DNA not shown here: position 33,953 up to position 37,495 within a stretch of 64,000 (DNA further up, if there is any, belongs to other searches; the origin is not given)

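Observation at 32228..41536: Polyamine-type ABC importer operon carrying a 1072-aa signal-less BNR double-propeller protein, a 69-aa membrane protein and a cytoplasmic GGT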

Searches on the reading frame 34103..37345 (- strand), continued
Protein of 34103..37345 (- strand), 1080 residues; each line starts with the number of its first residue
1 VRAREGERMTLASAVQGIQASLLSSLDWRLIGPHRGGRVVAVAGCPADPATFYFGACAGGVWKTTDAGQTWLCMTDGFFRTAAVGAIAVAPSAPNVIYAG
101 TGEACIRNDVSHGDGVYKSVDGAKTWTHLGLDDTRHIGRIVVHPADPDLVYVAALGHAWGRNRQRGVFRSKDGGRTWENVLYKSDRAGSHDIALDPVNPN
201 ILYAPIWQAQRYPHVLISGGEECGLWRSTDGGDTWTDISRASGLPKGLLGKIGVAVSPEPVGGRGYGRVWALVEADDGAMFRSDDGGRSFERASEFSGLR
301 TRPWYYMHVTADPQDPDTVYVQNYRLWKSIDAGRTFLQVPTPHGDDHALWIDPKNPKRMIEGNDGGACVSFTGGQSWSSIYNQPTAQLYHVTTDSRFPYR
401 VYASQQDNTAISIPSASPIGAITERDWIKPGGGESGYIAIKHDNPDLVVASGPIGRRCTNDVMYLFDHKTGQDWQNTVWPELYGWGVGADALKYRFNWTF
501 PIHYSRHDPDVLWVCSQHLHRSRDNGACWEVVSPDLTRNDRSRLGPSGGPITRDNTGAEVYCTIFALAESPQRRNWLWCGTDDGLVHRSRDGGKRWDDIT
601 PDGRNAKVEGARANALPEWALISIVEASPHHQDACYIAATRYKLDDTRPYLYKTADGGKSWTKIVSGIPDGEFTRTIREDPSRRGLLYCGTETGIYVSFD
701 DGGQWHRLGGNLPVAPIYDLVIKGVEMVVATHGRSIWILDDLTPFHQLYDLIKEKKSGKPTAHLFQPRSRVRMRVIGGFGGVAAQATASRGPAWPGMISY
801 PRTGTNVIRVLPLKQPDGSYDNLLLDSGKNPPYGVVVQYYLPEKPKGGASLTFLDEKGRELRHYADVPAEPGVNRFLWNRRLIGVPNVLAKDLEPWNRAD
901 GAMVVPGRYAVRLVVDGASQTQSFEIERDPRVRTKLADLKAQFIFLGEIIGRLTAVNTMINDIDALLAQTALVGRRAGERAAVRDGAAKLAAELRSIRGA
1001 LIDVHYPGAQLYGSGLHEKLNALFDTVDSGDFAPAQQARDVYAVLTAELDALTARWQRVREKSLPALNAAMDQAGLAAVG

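Call 25: search_protein_families(library=pfam, proteins=[L021:19176-20111:+, L021:17496-19088:+, L031:16798-18480:-, L024:14676-15767:+, L035:3259-4284:-, L047:4913-6475:+, L022:2350-4971:+, L019:5414-6319:+, L040:7248-8165:+, L073:4600-5094:-], max_evalue=0.00001)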
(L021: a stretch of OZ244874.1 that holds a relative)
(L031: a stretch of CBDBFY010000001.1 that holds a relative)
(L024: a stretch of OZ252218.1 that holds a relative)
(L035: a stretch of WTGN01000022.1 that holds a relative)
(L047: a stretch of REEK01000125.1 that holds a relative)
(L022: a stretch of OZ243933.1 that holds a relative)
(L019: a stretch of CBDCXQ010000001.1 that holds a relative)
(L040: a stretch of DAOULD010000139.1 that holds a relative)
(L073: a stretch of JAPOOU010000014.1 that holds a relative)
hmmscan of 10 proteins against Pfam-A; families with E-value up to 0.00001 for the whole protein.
L021:19176-20111:+ (311 aa): 2 families
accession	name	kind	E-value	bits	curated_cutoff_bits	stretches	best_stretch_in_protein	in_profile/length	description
PF00528.27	BPD_transp_1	-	3.5e-41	141.4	26.4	1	114-304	1-182/184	Binding-protein-dependent transport system inner membrane component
PF19300.4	BPD_transp_1_N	-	1.6e-17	64.1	23.8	1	1-102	1-113/114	Binding-prot-dependent transport system membrane comp, N-term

L021:17496-19088:+ (530 aa): 1 family
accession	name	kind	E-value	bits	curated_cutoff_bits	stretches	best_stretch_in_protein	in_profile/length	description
PF00496.27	SBP_bac_5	-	3.9e-77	260.3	32.4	1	75-440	2-356/368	Bacterial extracellular solute-binding proteins, family 5 Middle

L031:16798-18480:- (560 aa): 2 families
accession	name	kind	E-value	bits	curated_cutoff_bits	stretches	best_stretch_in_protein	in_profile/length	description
PF07364.17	DUF1485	-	1.7e-80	270.8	22.8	1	68-353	1-290/290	Metallopeptidase family M81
PF07171.17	MlrC_C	-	9.2e-53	179.5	27.2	1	362-539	1-178/178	MlrC C-terminus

L024:14676-15767:+ (363 aa): 2 families
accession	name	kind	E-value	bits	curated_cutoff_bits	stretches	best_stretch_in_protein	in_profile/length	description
PF13378.12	MR_MLE_C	-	1.2e-38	133.4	29.4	1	145-355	2-219/219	Enolase C-terminal domain-like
PF02746.21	MR_MLE_N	-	1.5e-26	93.3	22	1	17-124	14-117/117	Mandelate racemase / muconate lactonizing enzyme, N-terminal domain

L035:3259-4284:- (341 aa): 2 families
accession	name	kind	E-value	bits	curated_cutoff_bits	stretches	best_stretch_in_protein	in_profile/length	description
PF00005.33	ABC_tran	-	1.2e-29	104.1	25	1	37-193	2-137/137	ABC transporter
PF08352.17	oligo_HPY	-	3.4e-22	79.1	27.1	1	244-309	1-65/65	Oligopeptide/dipeptide transporter, C-terminal region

L047:4913-6475:+ (520 aa): 1 family
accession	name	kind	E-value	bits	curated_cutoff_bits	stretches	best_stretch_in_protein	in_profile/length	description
PF00171.27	Aldedh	-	3e-145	484.7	23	1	50-513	8-461/461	Aldehyde dehydrogenase family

L022:2350-4971:+ (873 aa): 3 families
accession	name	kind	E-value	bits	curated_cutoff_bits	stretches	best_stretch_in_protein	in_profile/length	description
PF13520.12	AA_permease_2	-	2.8e-50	171.9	27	1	17-450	1-405/427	Amino acid permease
PF00324.27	AA_permease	-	2.1e-38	132.7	24.6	1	21-458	1-444/470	Amino acid permease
PF00582.32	Usp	-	8.1e-20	72.2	24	1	503-634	4-140/141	Universal stress protein family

L019:5414-6319:+ (301 aa): 1 family
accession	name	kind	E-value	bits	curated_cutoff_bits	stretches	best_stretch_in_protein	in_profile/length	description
PF00528.27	BPD_transp_1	-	1.6e-14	54.5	26.4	1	92-289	3-173/184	Binding-protein-dependent transport system inner membrane component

L040:7248-8165:+ (305 aa): 2 families
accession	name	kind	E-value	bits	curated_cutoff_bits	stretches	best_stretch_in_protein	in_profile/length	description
PF13354.11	Beta-lactamase2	-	9.9e-61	205.2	22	1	19-265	1-214/214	Beta-lactamase enzyme family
PF00144.29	Beta-lactamase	-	3.2e-08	33.6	27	1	17-115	14-118/329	Beta-lactamase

L073:4600-5094:- (164 aa): 0 families

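Call 26: search_protein_families(library=pfam, proteins=[L065:14223-15044:+, L053:5011-7317:+, L019:6326-7228:+, L005:16929-17999:+, L057:995-3076:-, L010:5429-6406:+, L021:2657-3727:-, L022:8171-9463:-, L011:14320-15267:+, L052:2651-3844:+], max_evalue=0.00001)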
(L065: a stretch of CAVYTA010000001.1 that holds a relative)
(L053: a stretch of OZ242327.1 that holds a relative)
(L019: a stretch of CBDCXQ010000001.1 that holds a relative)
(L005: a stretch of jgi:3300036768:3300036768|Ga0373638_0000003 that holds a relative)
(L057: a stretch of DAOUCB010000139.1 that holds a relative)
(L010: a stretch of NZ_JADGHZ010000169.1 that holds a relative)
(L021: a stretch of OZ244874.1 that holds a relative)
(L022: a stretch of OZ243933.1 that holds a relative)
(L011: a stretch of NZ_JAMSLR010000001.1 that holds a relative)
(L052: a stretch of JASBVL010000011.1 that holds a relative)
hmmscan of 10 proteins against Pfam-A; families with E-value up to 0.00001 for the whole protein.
L065:14223-15044:+ (273 aa): 1 family
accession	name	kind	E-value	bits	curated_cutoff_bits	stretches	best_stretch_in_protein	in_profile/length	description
PF00296.26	Bac_luciferase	-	6.4e-37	128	27.9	1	1-203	1-210/314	Luciferase-like monooxygenase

L053:5011-7317:+ (768 aa): 3 families
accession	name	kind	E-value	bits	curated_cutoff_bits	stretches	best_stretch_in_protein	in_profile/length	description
PF00930.27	DPPIV_N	-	2.2e-57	194.8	22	1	129-469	26-352/354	Dipeptidyl peptidase IV (DPP IV) N-terminal region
PF00326.27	Peptidase_S9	-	7.1e-40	137.2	22.6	1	563-756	5-210/213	Prolyl oligopeptidase family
PF12146.15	Hydrolase_4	-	5.5e-06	26.3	27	0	566-670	25-124/239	Serine aminopeptidase, S33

L019:6326-7228:+ (300 aa): 1 family
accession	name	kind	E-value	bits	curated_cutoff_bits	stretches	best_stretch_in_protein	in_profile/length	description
PF00528.27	BPD_transp_1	-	1.6e-18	67.5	26.4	1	111-293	7-182/184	Binding-protein-dependent transport system inner membrane component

L005:16929-17999:+ (356 aa): 4 families
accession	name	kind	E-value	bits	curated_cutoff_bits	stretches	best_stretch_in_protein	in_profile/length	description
PF08240.17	ADH_N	-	1.7e-25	89.7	23.5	1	41-156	2-103/104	Alcohol dehydrogenase GroES-like domain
PF00107.32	ADH_zinc_N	-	1e-18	68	31.8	1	195-316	1-128/129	Zinc-binding dehydrogenase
PF16912.11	Glu_dehyd_C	-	2.3e-11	44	34.9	1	163-291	3-144/211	Glucose dehydrogenase C-terminus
PF13602.12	ADH_zinc_N_2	-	2.8e-08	35.2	27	1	244-353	21-134/134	Zinc-binding dehydrogenase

L057:995-3076:- (693 aa): 2 families
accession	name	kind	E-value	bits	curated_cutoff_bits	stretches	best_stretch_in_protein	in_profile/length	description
PF02897.21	Peptidase_S9_N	-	3.8e-95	319.5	24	1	8-413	1-413/414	Prolyl oligopeptidase, N-terminal beta-propeller domain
PF00326.27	Peptidase_S9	-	2.8e-55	187.5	22.6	1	470-684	1-211/213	Prolyl oligopeptidase family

L010:5429-6406:+ (325 aa): 1 family
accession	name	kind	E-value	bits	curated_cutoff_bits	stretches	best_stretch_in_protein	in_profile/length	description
PF01619.24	Pro_dh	-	3.2e-37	129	27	1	67-319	5-276/278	Proline dehydrogenase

L021:2657-3727:- (356 aa): 2 families
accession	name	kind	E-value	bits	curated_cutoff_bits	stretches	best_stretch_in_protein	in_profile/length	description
PF07366.18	SnoaL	-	1.5e-17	64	28.4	1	105-153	77-125/126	SnoaL-like polyketide cyclase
PF12680.13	SnoaL_2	-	4.7e-08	34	27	0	29-140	13-101/102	SnoaL-like domain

L022:8171-9463:- (430 aa): 2 families
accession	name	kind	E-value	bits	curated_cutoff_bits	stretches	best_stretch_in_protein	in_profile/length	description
PF01547.30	SBP_bac_1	-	5.3e-25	89.5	26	1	47-320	12-285/307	Bacterial extracellular solute-binding protein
PF13416.11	SBP_bac_8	-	3.8e-21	76.5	27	1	61-313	11-224/279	Bacterial extracellular solute-binding protein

L011:14320-15267:+ (315 aa): 1 family
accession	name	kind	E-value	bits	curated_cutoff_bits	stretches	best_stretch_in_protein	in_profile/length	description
PF00701.28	DHDPS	-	6.7e-40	137.1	22.1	1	11-297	2-287/289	Dihydrodipicolinate synthetase family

L052:2651-3844:+ (397 aa): 2 families
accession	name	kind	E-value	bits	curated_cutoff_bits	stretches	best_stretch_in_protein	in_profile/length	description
PF00557.29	Peptidase_M24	-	1.8e-41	142.7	23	1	161-377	2-208/208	Metallopeptidase family M24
PF01321.24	Creatinase_N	-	3.9e-11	44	22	1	14-117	1-95/128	Creatinase/Prolidase N-terminal domain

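Call 46: search_protein_representatives(protein=window:34103-37321:-)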
Query: 1072 residues. Proteins with E-value up to 0.001 (for the whole library): 64766; up to 1e-10: 34906; up to 1e-30: 7711. The best 150 are listed.
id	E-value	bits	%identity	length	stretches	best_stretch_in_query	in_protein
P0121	0.0e+00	1072.3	66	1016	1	9-735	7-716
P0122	0.0e+00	1070.7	53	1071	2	6-862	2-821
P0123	0.0e+00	1042.8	52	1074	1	8-1071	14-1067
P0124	1.6e-285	966.6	48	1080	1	13-1042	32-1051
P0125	6.9e-282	954.5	48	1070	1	8-1072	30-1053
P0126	1.7e-276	936.7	49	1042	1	12-1040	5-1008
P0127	6.5e-273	924.8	49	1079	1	16-1059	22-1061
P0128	1.1e-272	924.1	51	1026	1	12-1040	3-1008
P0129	4.3e-268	908.9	49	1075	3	13-767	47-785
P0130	1.8e-264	896.9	48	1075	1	7-1069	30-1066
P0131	2.0e-255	866.9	46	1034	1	17-1068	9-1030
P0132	4.1e-251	852.6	46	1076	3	15-764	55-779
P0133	9.1e-246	834.9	43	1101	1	15-1068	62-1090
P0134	2.2e-243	827.0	46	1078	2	10-854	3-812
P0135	1.5e-242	824.2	44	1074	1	8-1067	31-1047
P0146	1.3e-232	791.4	45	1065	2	15-854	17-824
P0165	1.1e-212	725.4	44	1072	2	11-765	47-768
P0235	1.9e-160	552.4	53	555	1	493-1072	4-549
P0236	6.3e-160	550.7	36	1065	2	17-740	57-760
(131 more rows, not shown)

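Call 49: predict_structure(alignment_id=A2)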
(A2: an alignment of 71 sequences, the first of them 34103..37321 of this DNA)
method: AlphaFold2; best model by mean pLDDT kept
length: 1072 residues; sequences in the alignment: 71
mean_pLDDT: 86.8   pTM: 0.88
mean pLDDT of the five models: 86.8, 85.9, 85.5, 83.9, 82.4
residues with pLDDT >= 90: 621; 70-90: 322; 50-70: 97; < 50: 32
segments of 3 or more residues with pLDDT < 50: 1-3, 96-103, 373-378, 472-476, 547-550
pLDDT, mean of each block of 10 residues (from residue 1): 68 93 72 91 89 89 87 88 95 64 71 95 85 96 86 82 97 92 93 94 68 93 96 92 92 85 91 93 91 64 95 89 95 80 95 84 90 47 88 77 86 85 69 92 67 80 79 51 79 89 93 92 94 76 55 85 95 94 95 95 89 91 96 68 96 96 88 97 93 96 87 95 83 96 77 85 85 67 68 85 83 84 93 92 96 94 94 94 87 94 94 96 93 96 97 95 86 87 94 83 78 95 91 97 97 92 88 79
secondary structure, 60 per line:
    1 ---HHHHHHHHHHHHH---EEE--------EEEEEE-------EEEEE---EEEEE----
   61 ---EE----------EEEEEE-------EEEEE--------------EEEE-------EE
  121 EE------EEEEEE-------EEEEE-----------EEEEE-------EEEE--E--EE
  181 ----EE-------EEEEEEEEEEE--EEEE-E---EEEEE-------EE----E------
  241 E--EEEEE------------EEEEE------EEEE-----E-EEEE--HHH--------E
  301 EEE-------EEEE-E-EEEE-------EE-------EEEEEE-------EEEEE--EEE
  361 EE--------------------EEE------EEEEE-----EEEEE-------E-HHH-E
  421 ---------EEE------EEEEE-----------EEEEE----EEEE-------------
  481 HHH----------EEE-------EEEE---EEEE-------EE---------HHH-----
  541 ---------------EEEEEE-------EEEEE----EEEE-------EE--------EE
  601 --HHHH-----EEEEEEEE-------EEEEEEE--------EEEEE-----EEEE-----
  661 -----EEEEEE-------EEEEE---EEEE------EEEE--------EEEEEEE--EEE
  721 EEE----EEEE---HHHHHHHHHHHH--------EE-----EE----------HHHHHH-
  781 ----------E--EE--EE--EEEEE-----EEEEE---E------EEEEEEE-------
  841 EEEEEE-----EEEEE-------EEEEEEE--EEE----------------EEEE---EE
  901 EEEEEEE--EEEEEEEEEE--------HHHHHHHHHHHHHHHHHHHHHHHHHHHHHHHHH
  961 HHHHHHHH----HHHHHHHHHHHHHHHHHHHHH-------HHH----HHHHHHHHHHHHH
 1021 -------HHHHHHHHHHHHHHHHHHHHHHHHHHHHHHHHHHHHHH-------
elements in order (helices of 4 or more, strands of 3 or more residues): H4-16 E20-22 E31-36 E44-48 E52-56 E76-81 E89-93 E108-111 E119-122 E129-134 E142-146 E158-162 E170-173 E194-204 E207-210 E216-220 E244-248 E261-265 E272-275 E283-286 E300-303 E311-314 E318-321 E338-343 E351-355 E358-362 E383-385 E392-396 E402-406 E430-432 E439-443 E455-459 E464-467 E494-496 E504-507 E511-514 E556-561 E569-573 E578-581 H603-606 E612-619 E627-633 E642-646 E652-655 E666-671 E679-683 E687-690 E697-700 E709-715 E718-723 E728-731 H735-746 H774-779 E802-806 E812-816 E827-833 E841-846 E852-856 E864-870 E873-875 E892-895 E899-907 E910-919 H928-968 H973-993 H1008-1020 H1028-1065
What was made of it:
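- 34103..37321 (-): Signal-less Asp-box tandem beta-propeller protein (1072 aa): propellers about residues 20-735, beta-sandwich about 800-920, helical bundle about 928-1065. AlphaFold model pLDDT 86.8, pTM 0.88 (call 49).
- On Sortilin/Vps10 domain: The model shows two propellers followed by a beta-sandwich and a helical bundle (call 49).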

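Call 51: fold_search(model_id=the predicted structure, library=pdb)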
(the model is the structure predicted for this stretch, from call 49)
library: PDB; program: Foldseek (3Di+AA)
matches with E <= 10: 1431; with E <= 0.001: 722
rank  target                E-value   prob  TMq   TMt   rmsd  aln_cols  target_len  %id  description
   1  6p2m_A                2.5e-24  1.00  0.40  0.57   8.1       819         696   16  Crystal structure of the Caldicellulosiruptor lactoaceticus GH74 (ClGH74a) enzyme in complex with LLG xyloglucan (released 2019-07-31)
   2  5fkt_A                9.8e-24  1.00  0.41  0.56   8.4       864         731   14  Unraveling the first step of xyloglucan degradation by the soil saprophyte Cellvibrio japonicus through the functional (released 2015-11-04)
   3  5fkq_B                1.1e-23  1.00  0.40  0.56   8.4       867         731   15  Unraveling the first step of xyloglucan degradation by the soil saprophyte Cellvibrio japonicus through the functional (released 2015-11-04)
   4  7kn8_A                2.5e-23  1.00  0.37  0.52   9.1       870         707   15  Crystal structure of the GH74 xyloglucanase from Xanthomonas campestris (Xcc1752) (released 2021-05-26)
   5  6mgj_A                2.9e-23  1.00  0.43  0.58   8.1       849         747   16  Crystal structure of the catalytic domain from GH74 enzyme PoGH74 from Paenibacillus odorifer, apoenzyme (released 2019-01-23)
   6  7kn8_B                3.6e-23  1.00  0.40  0.56   8.2       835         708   16  Crystal structure of the GH74 xyloglucanase from Xanthomonas campestris (Xcc1752) (released 2021-05-26)
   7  5jwz_A                3.6e-23  1.00  0.40  0.56   8.7       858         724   16  Structure of a Putative Xyloglucanase from the Cellulolytic Bacteria Streptomyces sp. SirexAA-E (released 2016-06-01)
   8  5jwz_B                5.8e-23  1.00  0.40  0.56   8.7       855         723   16  Structure of a Putative Xyloglucanase from the Cellulolytic Bacteria Streptomyces sp. SirexAA-E (released 2016-06-01)
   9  6mgl_A                1.0e-22  1.00  0.41  0.56   8.1       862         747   16  Crystal structure of the catalytic domain from GH74 enzyme PoGH74 from Paenibacillus odorifer, D60A mutant in complex  (released 2019-01-23)
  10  5fkt_B                1.0e-22  1.00  0.40  0.56   8.6       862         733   15  Unraveling the first step of xyloglucan degradation by the soil saprophyte Cellvibrio japonicus through the functional (released 2015-11-04)
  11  5fkq_A                2.2e-22  1.00  0.40  0.55   8.6       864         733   15  Unraveling the first step of xyloglucan degradation by the soil saprophyte Cellvibrio japonicus through the functional (released 2015-11-04)
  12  2cn2_A                4.1e-22  1.00  0.41  0.59   7.8       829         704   16  Crystal Structures of Clostridium thermocellum Xyloglucanase (released 2006-05-22)
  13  2cn3_A                6.0e-22  1.00  0.41  0.56   8.2       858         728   15  Crystal Structures of Clostridium thermocellum Xyloglucanase (released 2006-05-22)
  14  6p2o_A                7.2e-22  1.00  0.41  0.57   8.3       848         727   16  Crystal structure of Streptomyces rapamycinicus GH74 in complex with xyloglucan fragments XLLG and XXXG (released 2019-07-31)
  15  4lgn                  7.6e-22  1.00  0.42  0.58   8.3       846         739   16  The structure of Acidothermus cellulolyticus family 74 glycoside hydrolase (released 2013-12-11)
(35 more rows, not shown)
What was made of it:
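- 34103..37321 (-): Best structural matches are GH74 xyloglucanases (E 2.5e-24, TM 0.56-0.59, 15% identity); sortilin is far weaker, with TM (normalised by target) about 0.2 (call 51).
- On GH74 glycoside hydrolases: Foldseek against the PDB: the top 23 hits are all GH74, with E down to 2.5e-24 and TM (normalised by target) of 0.50-0.59, using a model with pLDDT 86.8 (calls 49, 51).
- Closest known: GH74 xyloglucanases. Same: They are the best structural match to the predicted N-terminal 750 residues, a tandem Asp-box beta-propeller (call 51).
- Closest known: Sortilin / Vps10 domain receptors. Different: Structural similarity here is poor (TM normalised by target about 0.2, call 51).
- The best structural matches are all GH74 xyloglucanases (E 1e-24 to 1e-19, TM normalised by target 0.50-0.59) (call 51). 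Those chains are about 700-770 residues long, against 1072 for the query (calls 49, 51).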
